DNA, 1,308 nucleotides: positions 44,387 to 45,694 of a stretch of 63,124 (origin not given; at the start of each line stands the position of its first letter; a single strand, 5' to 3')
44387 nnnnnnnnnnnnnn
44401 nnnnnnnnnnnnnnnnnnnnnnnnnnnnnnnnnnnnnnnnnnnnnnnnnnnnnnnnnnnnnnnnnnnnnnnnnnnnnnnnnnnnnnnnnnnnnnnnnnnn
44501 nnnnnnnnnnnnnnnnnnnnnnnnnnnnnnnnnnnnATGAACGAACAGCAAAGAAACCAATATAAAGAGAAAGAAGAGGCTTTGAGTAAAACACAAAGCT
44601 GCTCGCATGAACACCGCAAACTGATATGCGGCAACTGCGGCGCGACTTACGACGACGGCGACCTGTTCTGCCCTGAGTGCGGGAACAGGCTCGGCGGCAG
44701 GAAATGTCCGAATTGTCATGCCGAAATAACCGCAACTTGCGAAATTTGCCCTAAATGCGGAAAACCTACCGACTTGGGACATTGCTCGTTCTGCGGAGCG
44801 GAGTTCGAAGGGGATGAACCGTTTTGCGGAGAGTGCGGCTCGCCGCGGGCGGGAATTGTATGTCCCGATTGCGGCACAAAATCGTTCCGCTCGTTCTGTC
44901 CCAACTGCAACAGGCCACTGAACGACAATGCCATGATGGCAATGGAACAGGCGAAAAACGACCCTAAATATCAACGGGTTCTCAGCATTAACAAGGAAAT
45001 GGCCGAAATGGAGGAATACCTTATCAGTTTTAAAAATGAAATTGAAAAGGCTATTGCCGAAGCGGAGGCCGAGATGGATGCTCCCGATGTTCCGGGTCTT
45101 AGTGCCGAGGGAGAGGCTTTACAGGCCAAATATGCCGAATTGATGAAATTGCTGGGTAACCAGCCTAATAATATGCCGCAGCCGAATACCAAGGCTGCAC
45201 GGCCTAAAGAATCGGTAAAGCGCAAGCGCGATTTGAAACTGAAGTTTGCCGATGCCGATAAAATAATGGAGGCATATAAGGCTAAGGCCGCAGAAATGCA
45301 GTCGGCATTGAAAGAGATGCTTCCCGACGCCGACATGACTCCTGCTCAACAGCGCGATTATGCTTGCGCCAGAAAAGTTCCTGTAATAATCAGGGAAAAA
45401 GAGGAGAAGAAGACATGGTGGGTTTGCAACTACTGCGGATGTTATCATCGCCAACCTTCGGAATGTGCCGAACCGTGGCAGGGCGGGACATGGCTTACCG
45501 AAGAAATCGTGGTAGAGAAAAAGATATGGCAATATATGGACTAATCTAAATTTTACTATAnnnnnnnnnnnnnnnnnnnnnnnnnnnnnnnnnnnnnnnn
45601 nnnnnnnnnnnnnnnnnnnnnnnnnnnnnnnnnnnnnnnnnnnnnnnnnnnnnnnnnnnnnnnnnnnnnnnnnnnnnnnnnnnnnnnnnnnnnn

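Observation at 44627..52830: The same short zinc-ribbon module is fused to the N-terminus of three different proteins in the locus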

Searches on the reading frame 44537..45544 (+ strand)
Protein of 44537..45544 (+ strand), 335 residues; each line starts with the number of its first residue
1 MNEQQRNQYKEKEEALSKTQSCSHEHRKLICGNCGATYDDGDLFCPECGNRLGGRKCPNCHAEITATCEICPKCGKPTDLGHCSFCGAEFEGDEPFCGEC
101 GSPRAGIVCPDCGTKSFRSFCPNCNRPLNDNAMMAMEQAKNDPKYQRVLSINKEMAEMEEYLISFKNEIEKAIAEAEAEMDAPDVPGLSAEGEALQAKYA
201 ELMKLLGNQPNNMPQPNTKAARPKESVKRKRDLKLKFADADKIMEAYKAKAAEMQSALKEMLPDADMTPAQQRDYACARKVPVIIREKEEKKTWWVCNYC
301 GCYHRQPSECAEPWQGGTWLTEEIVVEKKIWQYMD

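Call 4: search_protein_families(library=pfam, proteins=[window:44537-45544:+], max_evalue=0.01)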
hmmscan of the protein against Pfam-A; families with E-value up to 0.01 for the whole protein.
window:44537-45544:+ (335 aa): 6 families
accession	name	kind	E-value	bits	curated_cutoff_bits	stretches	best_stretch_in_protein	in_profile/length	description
PF12773.13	DZR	-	5.9e-15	55.6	27.3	2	31-75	1-45/45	Double zinc ribbon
PF13240.11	Zn_Ribbon_1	-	3.1e-14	52.7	25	2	31-52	2-23/23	zinc-ribbon domain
PF13248.11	Zn_ribbon_3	-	1.7e-06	27.7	27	1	29-52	3-26/26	zinc-ribbon domain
PF10186.14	ATG14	-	0.00052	19.7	33.2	1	109-259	1-139/347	Vacuolar sorting 38 and autophagy-related subunit 14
PF17032.10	Zn_ribbon_15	-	0.0035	18.6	28.9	0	18-49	39-73/73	zinc-ribbon family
PF11781.13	Zn_ribbon_RRN7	-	0.0068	16.5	27.1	1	26-52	2-31/32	Zinc-finger of RNA-polymerase I-specific TFIIB, Rrn7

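Call 15: search_protein_families(library=padloc, proteins=[window:44537-45544:+], max_evalue=0.001)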
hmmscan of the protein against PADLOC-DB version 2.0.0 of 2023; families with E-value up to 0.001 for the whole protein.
window:44537-45544:+ (335 aa): 0 families

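Call 16: search_protein_families(library=ncbifam, proteins=[window:44537-45544:+], max_evalue=0.001)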
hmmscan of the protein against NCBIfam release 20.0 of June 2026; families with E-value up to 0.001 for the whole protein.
window:44537-45544:+ (335 aa): 1 family
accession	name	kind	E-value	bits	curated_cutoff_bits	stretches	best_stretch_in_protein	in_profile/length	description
NF011149.0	PRK14559.1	equivalog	1.4e-06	27.4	374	1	29-76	2-49/642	serine/threonine phosphatase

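Call 34: find_homologous_proteins(query=window:44537-45544:+, max_evalue=0.00001)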
Query window:44537-45544:+ (335 aa): 202 proteins with E <= 0.00001 among 4763 candidates; the best 120 are listed.
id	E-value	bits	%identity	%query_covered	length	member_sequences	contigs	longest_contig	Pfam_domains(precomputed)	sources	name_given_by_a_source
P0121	4.1e-231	784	100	100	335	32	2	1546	PF13240.12,PF12773.14,PF13248.12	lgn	-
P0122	1.4e-165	569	75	93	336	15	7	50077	PF13240.12,PF12773.14,PF13248.12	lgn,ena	-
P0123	2.5e-165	568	75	93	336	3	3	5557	PF13240.12,PF12773.14,PF13248.12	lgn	-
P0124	2.7e-165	568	74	96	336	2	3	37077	PF13240.12,PF12773.14,PF13248.12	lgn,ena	-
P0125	4.4e-165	567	73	100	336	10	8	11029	PF13240.12,PF12773.14,PF13248.12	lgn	-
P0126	5.2e-165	567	75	93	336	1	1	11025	PF13240.12,PF12773.14,PF13248.12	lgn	-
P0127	8.5e-165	566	75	93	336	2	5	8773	PF13240.12,PF12773.14,PF13248.12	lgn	-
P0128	2.0e-164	565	75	93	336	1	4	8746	PF13240.12,PF12773.14,PF13248.12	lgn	-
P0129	2.3e-164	565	73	100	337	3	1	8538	PF13240.12,PF12773.14,PF13248.12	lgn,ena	-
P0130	1.9e-163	562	70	100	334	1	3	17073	PF13240.12,PF12773.14,PF13248.12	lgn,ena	-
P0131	1.0e-161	556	71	100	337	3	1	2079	PF13240.12,PF12773.14,PF13248.12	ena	-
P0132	1.7e-161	555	72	100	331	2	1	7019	PF13240.12,PF12773.14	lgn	-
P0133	1.8e-160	552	71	100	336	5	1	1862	PF13240.12,PF12773.14,PF13248.12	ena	-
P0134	2.1e-159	549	70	100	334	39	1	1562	PF13240.12,PF12773.14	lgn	-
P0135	8.4e-158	543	70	100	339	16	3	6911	PF13240.12,PF12773.14,PF13248.12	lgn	-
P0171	5.5e-57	212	36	92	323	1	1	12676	PF18912.7,PF13240.12,PF12773.14,PF13248.12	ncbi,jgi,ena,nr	ncbi:MAG: zinc ribbon domain-containing protein [Lentimicrobiaceae bacterium]|nr:zinc ribbon domain-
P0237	1.0e-40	158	34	82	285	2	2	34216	PF13240.12,PF12773.14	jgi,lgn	jgi:uncharacterized OB-fold protein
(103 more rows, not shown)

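Call 44: predict_structure(alignment_id=A2)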
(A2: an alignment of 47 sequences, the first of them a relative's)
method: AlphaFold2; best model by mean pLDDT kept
length: 335 residues; sequences in the alignment: 47
mean_pLDDT: 83.7   pTM: 0.66
mean pLDDT of the five models: 83.7, 81.7, 79.0, 78.3, 78.1
residues with pLDDT >= 90: 169; 70-90: 113; 50-70: 37; < 50: 16
segments of 3 or more residues with pLDDT < 50: 183-186, 214-223
pLDDT, mean of each block of 10 residues (from residue 1): 79 72 68 88 88 87 91 95 94 94 97 97 95 96 96 90 84 75 53 70 67 46 59 75 90 93 92 94 81 94 94 93 84 71
secondary structure, 60 per line:
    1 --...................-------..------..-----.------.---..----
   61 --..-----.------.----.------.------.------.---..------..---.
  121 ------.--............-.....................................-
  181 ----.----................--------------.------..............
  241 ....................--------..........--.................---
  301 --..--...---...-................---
elements in order: H3-21 H130-141 H143-179 H190-205 H227-260 H269-278 E281-297 E317-332

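Call 46: fold_search(model_id=the predicted structure, library=pdb)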
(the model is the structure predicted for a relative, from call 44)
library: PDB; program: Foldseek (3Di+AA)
matches with E <= 10: 278; with E <= 0.001: 0
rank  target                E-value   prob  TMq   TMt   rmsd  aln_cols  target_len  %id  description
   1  9hxw_A                5.0e-03  0.35  0.14  0.02  21.4       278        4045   14  Cryo-EM structure of the human UBR4/KCMF1/CALM1 complex (composite map) (released 2025-12-10)
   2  9nwe_A                2.7e-02  0.18  0.13  0.04  21.4       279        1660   13  E3 ligase UBR4-KCMF1-calmodulin complex (released 2025-06-18)
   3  9nwe_B                6.0e-02  0.15  0.13  0.04  20.6       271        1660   14  E3 ligase UBR4-KCMF1-calmodulin complex (released 2025-06-18)
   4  9d9z_B                8.6e-02  0.13  0.14  0.02  20.9       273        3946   13  Structure of human UBR4-KCMF1-CaM E3 ligase complex (Silencing Factor of the Integrated stress response, SiFI) (released 2025-06-11)
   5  9d9z_A                1.2e-01  0.08  0.13  0.02  28.2       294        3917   13  Structure of human UBR4-KCMF1-CaM E3 ligase complex (Silencing Factor of the Integrated stress response, SiFI) (released 2025-06-11)
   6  6skf_Bj               4.6e-01  0.96  0.09  0.52   2.9        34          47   35  Cryo-EM Structure of T. kodakarensis 70S ribosome (released 2020-07-29)
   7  5dac_B                4.6e-01  0.08  0.12  0.10  20.6       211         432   11  ATP-gamma-S bound Rad50 from Chaetomium thermophilum in complex with DNA (released 2016-03-02)
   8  8qoe_A                6.3e-01  0.14  0.14  0.09  14.8       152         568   12  Inward-facing conformation of the ABC transporter BmrA (released 2023-12-20)
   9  5ubt_B                9.0e-01  0.12  0.15  0.28  22.2       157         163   11  CRYSTAL STRUCTURE OF PI3K DELTA IN COMPLEX WITH A 7-(3-(PIPERAZIN-1-YL)PHENYL)PYRROLO[2,1-F][1,2,4] TRIAZIN-4-AMINE DE (released 2017-02-08)
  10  5y06                  9.6e-01  0.30  0.22  0.30  13.5       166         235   17  Structural characterization of msmeg_4306 from Mycobacterium smegmatis (released 2018-05-02)
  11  8chb_A                9.6e-01  0.11  0.14  0.09  14.8       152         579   12  Inward-facing conformation of the ABC transporter BmrA C436S/A582C cross-linked mutant (released 2023-12-20)
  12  7w1m_A                1.1e+00  0.13  0.18  0.15  12.7       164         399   12  Cryo-EM structure of human cohesin-CTCF-DNA complex (released 2023-05-31)
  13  9lvj_N                1.1e+00  0.11  0.08  0.10  13.2        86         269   26  Cryo-EM structure of Sestrin2 bound human GATOR2 complex (released 2025-08-13)
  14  9lwr_B                1.2e+00  0.13  0.16  0.18  21.0       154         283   12  Cryo-EM structure of PI3Kalpha H1047R in complex with compound UCL-TRO-1938 (released 2025-10-01)
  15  8v87_I                1.2e+00  0.12  0.15  0.10  17.4       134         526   10  60S ribosome biogenesis intermediate (Dbp10 post-catalytic structure - Overall map) (released 2024-05-01)
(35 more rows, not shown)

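Call 55: search_solved_structures(query=A2, max_evalue=1)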
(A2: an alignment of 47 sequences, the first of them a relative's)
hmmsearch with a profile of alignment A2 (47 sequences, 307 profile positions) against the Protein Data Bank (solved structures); distinct sequences matched with E-value up to 1: 53.
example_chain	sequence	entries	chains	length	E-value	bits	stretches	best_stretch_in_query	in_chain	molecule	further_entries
9r1o_A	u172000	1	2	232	9.8e-05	25.3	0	111-185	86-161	sc-apCC-6-DPH-NR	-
9sfa_A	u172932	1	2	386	0.003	20.4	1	18-55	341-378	Putative regulatory protein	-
4wce_Z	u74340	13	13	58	0.005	19.6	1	10-51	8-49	50S ribosomal protein L32 | Large ribosomal subunit protein bL32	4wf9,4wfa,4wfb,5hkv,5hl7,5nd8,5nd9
5li0_4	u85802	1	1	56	0.0058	19.4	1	10-51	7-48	50S ribosomal protein L32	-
7nhk_4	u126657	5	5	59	0.037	16.8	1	10-51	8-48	50S ribosomal protein L32 | 50S ribosomal protein L32-3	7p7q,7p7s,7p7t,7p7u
7p7r_4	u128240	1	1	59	0.037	16.8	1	10-51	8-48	50S ribosomal protein L32-3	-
8qad_A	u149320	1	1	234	0.041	16.6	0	110-185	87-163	sc-apCC-6-LLIA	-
6o8w_2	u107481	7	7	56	0.042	16.6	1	11-51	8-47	50S ribosomal protein L32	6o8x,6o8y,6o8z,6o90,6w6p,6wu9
9hcg_0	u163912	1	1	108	0.06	16.1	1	37-69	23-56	Large ribosomal subunit protein bL32m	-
5syb_A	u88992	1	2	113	0.066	16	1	28-77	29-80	PHD finger-like domain-containing protein 5A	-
1j5a_M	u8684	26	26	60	0.082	15.7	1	8-51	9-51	RIBOSOMAL PROTEIN L32 | 50S ribosomal protein L32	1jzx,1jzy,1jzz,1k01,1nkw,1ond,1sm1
4v49_BZ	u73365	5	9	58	0.09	15.5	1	8-51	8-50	50S ribosomal protein L32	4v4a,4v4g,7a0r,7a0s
5dm6_Z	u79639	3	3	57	0.1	15.4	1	9-51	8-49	50S ribosomal protein L32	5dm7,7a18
7nhn_5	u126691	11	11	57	0.1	15.3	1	11-51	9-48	50S ribosomal protein L32-2 | Large ribosomal subunit protein bL32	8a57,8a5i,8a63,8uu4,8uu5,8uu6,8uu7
1nwx_Z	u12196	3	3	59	0.13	15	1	8-51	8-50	ribosomal protein L32 | 50S ribosomal protein L32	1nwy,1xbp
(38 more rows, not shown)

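Call 75: search_protein_representatives(alignment_id=A2)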
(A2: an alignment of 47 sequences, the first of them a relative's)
Query: 47 sequences, 307 profile positions. Proteins with E-value up to 0.001 (for the whole library): 16115; up to 1e-10: 840; up to 1e-30: 205. The best 150 are listed.
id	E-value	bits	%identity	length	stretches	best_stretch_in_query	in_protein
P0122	1.1e-111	389.7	-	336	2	35-306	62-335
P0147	8.0e-109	380.3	-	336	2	30-305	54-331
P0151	4.1e-107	374.7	-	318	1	5-306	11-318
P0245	7.0e-103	360.8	-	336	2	30-306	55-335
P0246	1.2e-100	353.5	-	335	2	30-297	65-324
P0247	1.8e-100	352.9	-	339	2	29-305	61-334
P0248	1.3e-95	336.9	-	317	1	2-305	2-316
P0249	4.4e-94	331.9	-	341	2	35-305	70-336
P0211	1.0e-93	330.7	-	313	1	1-305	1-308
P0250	5.5e-92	325.0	-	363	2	29-300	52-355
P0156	5.7e-92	324.9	-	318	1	1-303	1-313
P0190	2.9e-91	322.6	-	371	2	28-305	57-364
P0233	1.6e-90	320.2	-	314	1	1-305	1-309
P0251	1.1e-89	317.4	-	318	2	30-300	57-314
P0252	3.2e-89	315.9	-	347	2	29-302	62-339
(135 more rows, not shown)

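Call 77: find_encoding_contigs(protein=P0237, flank=10000, max_places=1)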
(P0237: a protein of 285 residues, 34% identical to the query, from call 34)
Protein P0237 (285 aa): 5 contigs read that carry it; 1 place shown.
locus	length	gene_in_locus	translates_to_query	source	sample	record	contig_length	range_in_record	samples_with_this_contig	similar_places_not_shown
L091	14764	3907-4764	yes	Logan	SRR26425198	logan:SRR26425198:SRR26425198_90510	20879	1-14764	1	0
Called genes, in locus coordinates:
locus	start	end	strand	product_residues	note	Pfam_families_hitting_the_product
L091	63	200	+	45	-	-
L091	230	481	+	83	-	-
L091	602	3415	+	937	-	PF17874:TPR_MalT, PF14938:SNAP, PF13424:TPR_12, PF00512:HisKA, PF02518:HATPase_c, PF00072:Response_reg, PF12833:HTH_18, PF00165:HTH_AraC, +9 more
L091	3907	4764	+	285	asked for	PF12773:DZR, PF13240:Zn_Ribbon_1 (faint), PF12773:DZR (weak)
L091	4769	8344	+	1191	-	PF00069:Pkinase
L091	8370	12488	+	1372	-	PF13240:Zn_Ribbon_1 (weak), PF00004:AAA (weak), PF00004:AAA, PF17866:AAA_lid_6, PF00004:AAA, PF17866:AAA_lid_6, PF00004:AAA, PF17866:AAA_lid_6, +37 more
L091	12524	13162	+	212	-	PF12773:DZR (weak), PF00498:FHA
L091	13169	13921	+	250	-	PF13672:PP2C_2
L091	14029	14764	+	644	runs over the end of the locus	PF00512:HisKA, PF02518:HATPase_c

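Call 78: find_encoding_contigs(protein=P0171, flank=10000, max_places=1)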
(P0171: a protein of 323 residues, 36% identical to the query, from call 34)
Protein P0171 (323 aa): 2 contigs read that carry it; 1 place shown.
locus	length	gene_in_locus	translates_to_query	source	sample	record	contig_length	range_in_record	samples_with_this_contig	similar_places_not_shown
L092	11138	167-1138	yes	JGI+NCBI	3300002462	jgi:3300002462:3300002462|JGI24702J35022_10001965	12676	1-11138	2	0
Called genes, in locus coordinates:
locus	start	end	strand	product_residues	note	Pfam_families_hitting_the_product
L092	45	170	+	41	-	-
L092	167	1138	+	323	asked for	PF12773:DZR, PF13240:Zn_Ribbon_1 (weak), PF13248:Zn_ribbon_3 (weak), PF18912:DZR_2 (faint), PF12773:DZR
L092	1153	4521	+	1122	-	-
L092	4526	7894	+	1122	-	-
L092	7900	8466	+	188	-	PF12773:DZR (weak), PF00498:FHA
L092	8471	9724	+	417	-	-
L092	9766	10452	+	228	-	-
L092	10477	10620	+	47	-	-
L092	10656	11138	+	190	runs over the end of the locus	PF19789:DUF6273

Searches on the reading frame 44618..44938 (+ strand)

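Call 6: search_protein_families(library=pfam, proteins=[window:44618-44938:+], max_evalue=1)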
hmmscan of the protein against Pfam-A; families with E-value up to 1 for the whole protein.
seq(107 aa): 24 families
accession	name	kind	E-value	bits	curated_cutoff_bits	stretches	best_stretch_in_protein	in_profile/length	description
PF13240.11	Zn_Ribbon_1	-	3.6e-19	68.3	25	4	4-25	2-23/23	zinc-ribbon domain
PF12773.13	DZR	-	2e-18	66.7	27.3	2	4-48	1-45/45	Double zinc ribbon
PF13248.11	Zn_ribbon_3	-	2.7e-10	39.8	27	3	3-25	4-26/26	zinc-ribbon domain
PF24463.1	DUF7577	-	1.2e-06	28.5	28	2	26-49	1-24/27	Domain of unknown function (DUF7577)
PF18912.6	DZR_2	-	1.4e-06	28.5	27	4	18-52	10-47/56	Double zinc ribbon domain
PF17032.10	Zn_ribbon_15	-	4.6e-06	27.8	28.9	3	2-22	53-73/73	zinc-ribbon family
PF24460.1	DUF7575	-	0.00015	21.4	28.5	1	44-64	6-28/28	Domain of unknown function (DUF7575)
PF20173.3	ZnF_RZ-type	-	0.00016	21.7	27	1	4-28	22-44/54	RZ type zinc finger domain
PF11781.13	Zn_ribbon_RRN7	-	0.0051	16.9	27.1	1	2-25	5-31/32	Zinc-finger of RNA-polymerase I-specific TFIIB, Rrn7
PF09297.16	Zn_ribbon_NUD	-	0.0082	16.3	24.8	0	44-53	6-15/32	NADH pyrophosphatase zinc ribbon domain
PF08271.17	Zn_Ribbon_TF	-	0.021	14.8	29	1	3-23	2-27/43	TFIIB zinc-binding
PF04438.22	zf-HIT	-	0.024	14.8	24.7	1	67-88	2-22/30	HIT zinc finger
PF10571.15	UPF0547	-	0.03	14.9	29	1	28-48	1-21/26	Uncharacterised protein family UPF0547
PF14446.12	Prok-RING_1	-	0.047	14.1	29.1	0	55-76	6-29/54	Prokaryotic RING finger family 1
PF18439.7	zf_UBZ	-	0.056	13.6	25.6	0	16-24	3-11/32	Ubiquitin-Binding Zinc Finger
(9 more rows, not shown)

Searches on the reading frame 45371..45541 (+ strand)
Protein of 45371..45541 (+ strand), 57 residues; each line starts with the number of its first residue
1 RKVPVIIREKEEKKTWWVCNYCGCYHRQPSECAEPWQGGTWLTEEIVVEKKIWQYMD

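Call 6: search_protein_families(library=pfam, proteins=[window:45371-45541:+], max_evalue=1)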
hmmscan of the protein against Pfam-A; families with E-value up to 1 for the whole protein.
seq(57 aa): 2 families
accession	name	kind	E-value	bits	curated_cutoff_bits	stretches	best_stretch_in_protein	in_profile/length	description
PF23769.1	Beta-prop_WDR75_2nd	-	0.034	13.4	27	1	9-33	140-165/323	WD repeat-containing protein 75 second beta-propeller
PF02892.21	zf-BED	-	0.06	13.8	20.6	1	10-24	10-24/44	BED zinc finger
